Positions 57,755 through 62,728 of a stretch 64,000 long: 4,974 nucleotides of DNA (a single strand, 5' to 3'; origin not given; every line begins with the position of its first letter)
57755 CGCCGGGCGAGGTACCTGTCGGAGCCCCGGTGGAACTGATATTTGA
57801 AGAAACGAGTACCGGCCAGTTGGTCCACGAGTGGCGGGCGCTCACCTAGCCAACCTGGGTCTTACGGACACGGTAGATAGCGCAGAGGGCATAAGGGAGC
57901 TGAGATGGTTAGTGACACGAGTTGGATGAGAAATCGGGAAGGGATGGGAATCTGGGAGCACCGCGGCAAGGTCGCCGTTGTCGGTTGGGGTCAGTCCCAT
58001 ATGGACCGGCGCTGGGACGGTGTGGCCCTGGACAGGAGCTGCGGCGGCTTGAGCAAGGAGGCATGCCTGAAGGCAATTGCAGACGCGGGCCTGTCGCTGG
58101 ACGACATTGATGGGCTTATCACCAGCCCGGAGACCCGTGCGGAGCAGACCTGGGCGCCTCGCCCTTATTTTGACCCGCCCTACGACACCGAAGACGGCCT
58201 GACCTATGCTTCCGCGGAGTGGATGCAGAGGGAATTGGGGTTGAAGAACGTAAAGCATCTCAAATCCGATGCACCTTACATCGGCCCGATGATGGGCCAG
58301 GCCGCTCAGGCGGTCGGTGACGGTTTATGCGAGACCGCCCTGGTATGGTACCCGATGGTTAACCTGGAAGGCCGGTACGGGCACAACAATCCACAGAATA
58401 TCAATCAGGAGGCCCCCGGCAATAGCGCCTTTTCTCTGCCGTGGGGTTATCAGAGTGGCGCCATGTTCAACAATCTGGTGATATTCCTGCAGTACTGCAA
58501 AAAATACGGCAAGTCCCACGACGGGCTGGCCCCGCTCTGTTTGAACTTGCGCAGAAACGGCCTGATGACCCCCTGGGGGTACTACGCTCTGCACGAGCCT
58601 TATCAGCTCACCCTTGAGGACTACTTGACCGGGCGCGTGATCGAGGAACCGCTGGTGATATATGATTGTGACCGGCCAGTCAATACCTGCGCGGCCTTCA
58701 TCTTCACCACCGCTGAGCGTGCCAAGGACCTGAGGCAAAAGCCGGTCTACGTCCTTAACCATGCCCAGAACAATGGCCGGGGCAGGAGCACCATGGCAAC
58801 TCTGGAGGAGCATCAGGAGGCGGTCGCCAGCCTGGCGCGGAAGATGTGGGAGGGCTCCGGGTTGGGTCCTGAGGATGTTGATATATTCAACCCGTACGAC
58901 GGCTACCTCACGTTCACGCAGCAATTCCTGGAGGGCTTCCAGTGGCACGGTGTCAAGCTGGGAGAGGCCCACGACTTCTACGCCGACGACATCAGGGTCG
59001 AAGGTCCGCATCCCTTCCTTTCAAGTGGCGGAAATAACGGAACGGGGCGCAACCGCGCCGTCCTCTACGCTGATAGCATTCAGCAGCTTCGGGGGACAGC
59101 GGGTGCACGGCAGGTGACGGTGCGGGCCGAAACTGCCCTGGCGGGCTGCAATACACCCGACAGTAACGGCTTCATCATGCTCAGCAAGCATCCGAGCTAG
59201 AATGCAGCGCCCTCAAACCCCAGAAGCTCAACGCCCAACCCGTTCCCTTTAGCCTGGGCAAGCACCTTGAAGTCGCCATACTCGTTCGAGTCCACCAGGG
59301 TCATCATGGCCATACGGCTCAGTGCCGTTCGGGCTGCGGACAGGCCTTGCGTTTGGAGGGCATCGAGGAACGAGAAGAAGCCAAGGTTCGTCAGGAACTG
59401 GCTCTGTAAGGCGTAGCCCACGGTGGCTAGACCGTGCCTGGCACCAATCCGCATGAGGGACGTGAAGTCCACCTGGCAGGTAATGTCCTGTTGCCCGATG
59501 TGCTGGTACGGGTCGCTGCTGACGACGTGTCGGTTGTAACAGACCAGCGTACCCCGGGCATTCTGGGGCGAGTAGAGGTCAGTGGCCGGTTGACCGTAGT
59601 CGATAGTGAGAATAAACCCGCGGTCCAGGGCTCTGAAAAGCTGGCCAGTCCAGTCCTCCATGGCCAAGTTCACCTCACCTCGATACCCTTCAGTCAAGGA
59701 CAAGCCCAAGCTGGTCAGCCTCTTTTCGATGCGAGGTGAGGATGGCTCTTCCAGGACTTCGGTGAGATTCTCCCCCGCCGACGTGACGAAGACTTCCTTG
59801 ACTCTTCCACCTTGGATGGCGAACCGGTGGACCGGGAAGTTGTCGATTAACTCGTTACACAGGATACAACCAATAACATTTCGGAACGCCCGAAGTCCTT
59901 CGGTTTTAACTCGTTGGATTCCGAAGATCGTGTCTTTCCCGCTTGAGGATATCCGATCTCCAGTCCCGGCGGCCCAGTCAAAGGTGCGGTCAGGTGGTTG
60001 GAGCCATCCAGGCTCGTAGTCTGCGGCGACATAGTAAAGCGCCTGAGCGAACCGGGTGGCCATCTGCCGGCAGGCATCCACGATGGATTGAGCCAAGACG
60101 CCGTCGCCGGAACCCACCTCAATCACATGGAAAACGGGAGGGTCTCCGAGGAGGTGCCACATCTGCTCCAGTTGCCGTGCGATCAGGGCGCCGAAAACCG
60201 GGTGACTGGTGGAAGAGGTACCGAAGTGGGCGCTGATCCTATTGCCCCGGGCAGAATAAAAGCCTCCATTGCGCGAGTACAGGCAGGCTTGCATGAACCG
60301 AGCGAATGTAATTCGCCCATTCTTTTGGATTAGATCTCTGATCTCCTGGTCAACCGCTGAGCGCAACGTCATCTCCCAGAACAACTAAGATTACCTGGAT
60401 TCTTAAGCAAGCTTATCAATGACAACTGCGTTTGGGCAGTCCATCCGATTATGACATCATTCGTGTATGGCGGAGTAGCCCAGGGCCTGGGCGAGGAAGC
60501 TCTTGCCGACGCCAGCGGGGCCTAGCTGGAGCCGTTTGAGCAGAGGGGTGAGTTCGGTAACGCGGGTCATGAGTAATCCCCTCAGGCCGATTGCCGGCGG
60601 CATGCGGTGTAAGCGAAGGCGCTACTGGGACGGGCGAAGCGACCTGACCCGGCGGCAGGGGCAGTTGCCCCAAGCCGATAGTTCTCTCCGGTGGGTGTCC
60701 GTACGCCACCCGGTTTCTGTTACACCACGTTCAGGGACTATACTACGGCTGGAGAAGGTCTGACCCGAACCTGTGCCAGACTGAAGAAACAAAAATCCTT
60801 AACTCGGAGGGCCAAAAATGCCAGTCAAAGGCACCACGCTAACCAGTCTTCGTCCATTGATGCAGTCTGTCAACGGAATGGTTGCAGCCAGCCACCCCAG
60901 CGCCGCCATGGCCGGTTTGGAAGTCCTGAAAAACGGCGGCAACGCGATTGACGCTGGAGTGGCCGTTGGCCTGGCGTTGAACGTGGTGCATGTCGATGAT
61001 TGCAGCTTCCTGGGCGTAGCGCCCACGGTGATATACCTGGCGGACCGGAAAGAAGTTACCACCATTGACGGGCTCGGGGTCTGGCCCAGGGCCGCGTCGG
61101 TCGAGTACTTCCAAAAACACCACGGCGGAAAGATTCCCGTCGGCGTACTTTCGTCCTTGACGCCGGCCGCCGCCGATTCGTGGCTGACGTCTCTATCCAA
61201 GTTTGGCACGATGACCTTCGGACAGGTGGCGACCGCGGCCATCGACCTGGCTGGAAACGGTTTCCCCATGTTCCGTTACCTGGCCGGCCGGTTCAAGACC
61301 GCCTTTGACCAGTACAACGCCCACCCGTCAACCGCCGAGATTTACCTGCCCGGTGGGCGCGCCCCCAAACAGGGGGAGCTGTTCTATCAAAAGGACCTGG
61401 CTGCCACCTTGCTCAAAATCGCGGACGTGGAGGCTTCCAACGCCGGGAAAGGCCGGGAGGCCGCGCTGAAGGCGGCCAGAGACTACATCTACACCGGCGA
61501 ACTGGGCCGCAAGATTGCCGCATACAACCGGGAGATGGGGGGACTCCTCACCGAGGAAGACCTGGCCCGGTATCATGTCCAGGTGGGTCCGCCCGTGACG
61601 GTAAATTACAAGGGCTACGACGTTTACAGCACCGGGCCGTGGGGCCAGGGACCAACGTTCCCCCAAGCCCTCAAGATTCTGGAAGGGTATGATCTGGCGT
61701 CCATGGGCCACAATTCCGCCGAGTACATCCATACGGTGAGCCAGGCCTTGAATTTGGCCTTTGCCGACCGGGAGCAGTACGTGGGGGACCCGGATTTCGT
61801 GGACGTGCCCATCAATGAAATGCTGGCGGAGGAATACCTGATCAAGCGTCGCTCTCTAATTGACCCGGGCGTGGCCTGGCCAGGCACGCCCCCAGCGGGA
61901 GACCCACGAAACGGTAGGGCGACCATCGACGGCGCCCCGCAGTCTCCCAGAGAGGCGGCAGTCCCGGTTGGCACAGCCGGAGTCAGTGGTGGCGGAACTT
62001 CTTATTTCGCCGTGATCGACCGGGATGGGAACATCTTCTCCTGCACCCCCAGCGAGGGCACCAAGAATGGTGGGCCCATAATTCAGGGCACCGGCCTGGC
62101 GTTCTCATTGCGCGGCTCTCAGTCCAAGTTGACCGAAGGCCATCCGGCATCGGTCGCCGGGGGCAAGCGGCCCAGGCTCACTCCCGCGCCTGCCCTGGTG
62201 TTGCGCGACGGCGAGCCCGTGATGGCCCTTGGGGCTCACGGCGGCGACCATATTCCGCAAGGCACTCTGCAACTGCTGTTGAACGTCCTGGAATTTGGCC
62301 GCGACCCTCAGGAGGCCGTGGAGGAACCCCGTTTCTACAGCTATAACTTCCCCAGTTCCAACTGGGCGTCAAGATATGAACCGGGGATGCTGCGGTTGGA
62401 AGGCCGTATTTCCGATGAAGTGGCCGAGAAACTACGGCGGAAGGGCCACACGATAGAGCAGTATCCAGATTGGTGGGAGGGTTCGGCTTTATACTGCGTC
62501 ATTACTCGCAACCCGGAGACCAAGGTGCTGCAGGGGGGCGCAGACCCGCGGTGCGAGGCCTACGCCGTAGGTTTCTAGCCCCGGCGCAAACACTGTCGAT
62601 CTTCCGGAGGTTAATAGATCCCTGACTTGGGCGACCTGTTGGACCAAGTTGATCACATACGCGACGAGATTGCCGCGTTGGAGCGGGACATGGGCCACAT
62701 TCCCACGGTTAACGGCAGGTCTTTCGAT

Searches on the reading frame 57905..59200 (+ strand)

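Call 37: search_protein_families(library=pfam, proteins=[window:57905-59200:+], max_evalue=0.00001)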
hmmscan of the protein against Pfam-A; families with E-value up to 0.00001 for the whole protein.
window:57905-59200:+ (431 aa): 1 family
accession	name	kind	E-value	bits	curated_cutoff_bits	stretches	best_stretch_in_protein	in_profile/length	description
PF22691.2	Thiolase_C_1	-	5.1e-10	39.7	28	1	304-413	17-127/144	Thiolase C-terminal domain-like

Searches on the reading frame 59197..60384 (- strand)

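Call 37: search_protein_families(library=pfam, proteins=[window:59197-60384:-], max_evalue=0.00001)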
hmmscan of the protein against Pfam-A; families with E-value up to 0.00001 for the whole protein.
window:59197-60384:- (395 aa): 1 family
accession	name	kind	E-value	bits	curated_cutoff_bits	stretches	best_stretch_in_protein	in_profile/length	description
PF02636.23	Methyltransf_28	-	2.4e-49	168.5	23.3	1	67-324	1-248/249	Putative S-adenosyl-L-methionine-dependent methyltransferase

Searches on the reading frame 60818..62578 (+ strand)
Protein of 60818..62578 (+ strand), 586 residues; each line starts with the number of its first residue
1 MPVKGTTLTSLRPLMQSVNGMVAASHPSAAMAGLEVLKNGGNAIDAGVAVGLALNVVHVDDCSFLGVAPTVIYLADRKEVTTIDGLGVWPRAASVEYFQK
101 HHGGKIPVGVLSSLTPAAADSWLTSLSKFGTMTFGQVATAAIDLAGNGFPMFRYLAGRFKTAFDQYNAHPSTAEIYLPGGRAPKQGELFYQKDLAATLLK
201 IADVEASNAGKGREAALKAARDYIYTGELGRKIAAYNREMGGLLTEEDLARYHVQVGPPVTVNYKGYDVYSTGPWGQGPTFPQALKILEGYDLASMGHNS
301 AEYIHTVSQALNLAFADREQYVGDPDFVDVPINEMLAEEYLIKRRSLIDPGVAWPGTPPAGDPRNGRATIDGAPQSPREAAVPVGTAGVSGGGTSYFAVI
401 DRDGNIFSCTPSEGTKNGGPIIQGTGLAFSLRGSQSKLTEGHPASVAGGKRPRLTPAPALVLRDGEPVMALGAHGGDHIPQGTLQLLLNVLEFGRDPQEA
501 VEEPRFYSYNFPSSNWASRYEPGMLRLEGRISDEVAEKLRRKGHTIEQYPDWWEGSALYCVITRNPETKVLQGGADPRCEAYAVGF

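Call 37: search_protein_families(library=pfam, proteins=[window:60818-62578:+], max_evalue=0.00001)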
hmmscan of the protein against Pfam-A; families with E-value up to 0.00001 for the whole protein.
window:60818-62578:+ (586 aa): 1 family
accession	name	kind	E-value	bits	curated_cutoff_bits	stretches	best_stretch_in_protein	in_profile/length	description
PF01019.26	G_glu_transpept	-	5.3e-115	385.6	27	1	35-579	2-510/512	Gamma-glutamyltranspeptidase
